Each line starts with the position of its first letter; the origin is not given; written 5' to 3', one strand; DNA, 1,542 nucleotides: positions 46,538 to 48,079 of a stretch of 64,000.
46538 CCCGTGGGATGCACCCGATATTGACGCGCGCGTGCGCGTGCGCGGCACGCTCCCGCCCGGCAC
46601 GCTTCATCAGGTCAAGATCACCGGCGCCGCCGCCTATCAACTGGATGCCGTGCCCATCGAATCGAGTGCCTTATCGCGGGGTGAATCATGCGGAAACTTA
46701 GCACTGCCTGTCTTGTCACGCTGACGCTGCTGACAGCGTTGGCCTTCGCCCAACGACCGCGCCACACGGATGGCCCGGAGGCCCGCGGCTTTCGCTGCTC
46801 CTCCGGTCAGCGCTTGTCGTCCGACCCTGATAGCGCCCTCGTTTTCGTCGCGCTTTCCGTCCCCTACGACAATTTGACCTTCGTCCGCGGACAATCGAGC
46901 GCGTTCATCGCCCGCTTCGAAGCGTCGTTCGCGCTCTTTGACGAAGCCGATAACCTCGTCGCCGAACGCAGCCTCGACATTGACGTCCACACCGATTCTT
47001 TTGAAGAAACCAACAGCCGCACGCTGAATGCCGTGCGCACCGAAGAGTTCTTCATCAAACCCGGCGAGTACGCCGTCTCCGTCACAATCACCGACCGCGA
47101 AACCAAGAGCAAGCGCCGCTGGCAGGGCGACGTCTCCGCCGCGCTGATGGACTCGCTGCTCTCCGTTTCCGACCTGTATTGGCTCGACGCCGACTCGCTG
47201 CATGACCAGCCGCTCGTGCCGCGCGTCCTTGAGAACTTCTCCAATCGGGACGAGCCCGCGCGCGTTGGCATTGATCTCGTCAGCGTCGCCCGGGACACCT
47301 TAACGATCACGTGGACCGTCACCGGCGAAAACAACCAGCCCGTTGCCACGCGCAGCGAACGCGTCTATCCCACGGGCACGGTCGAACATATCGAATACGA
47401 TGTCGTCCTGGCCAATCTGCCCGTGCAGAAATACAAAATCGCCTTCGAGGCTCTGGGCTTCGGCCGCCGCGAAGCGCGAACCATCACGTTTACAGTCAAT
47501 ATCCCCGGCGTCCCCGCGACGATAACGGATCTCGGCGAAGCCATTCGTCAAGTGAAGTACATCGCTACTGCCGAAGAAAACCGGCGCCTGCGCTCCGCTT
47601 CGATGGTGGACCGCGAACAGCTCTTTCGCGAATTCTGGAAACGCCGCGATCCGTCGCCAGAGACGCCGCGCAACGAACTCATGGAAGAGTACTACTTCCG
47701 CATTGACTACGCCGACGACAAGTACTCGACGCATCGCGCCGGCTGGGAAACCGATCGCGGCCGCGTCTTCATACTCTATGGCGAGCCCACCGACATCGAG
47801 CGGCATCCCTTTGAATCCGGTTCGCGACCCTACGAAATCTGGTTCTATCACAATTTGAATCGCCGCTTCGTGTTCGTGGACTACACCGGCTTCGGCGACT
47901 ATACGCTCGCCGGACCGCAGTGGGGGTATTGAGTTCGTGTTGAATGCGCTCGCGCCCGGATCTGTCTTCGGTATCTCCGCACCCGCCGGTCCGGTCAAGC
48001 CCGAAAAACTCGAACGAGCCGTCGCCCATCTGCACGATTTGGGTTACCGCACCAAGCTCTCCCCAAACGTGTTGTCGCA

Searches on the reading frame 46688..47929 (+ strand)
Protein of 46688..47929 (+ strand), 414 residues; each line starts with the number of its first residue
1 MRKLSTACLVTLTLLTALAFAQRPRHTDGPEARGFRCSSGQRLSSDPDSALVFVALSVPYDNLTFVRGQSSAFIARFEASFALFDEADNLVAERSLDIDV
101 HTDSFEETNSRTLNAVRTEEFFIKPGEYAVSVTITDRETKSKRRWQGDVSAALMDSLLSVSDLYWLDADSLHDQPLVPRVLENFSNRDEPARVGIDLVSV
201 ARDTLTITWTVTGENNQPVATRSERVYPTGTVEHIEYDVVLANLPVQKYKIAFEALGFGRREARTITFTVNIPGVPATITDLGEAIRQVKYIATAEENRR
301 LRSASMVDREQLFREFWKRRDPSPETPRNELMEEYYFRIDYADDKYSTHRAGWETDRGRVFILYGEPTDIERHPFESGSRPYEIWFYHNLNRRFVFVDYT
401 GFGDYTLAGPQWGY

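Call 15: search_protein_families(library=ncbifam, proteins=[window:46688-47929:+], max_evalue=0.01)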
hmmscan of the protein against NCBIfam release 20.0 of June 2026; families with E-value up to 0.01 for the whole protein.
window:46688-47929:+ (414 aa): 1 family
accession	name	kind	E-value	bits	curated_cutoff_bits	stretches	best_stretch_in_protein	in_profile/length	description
TIGR04514.1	GWxTD_dom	domain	3.7e-36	123.8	28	1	285-388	2-105/105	GWxTD domain-containing protein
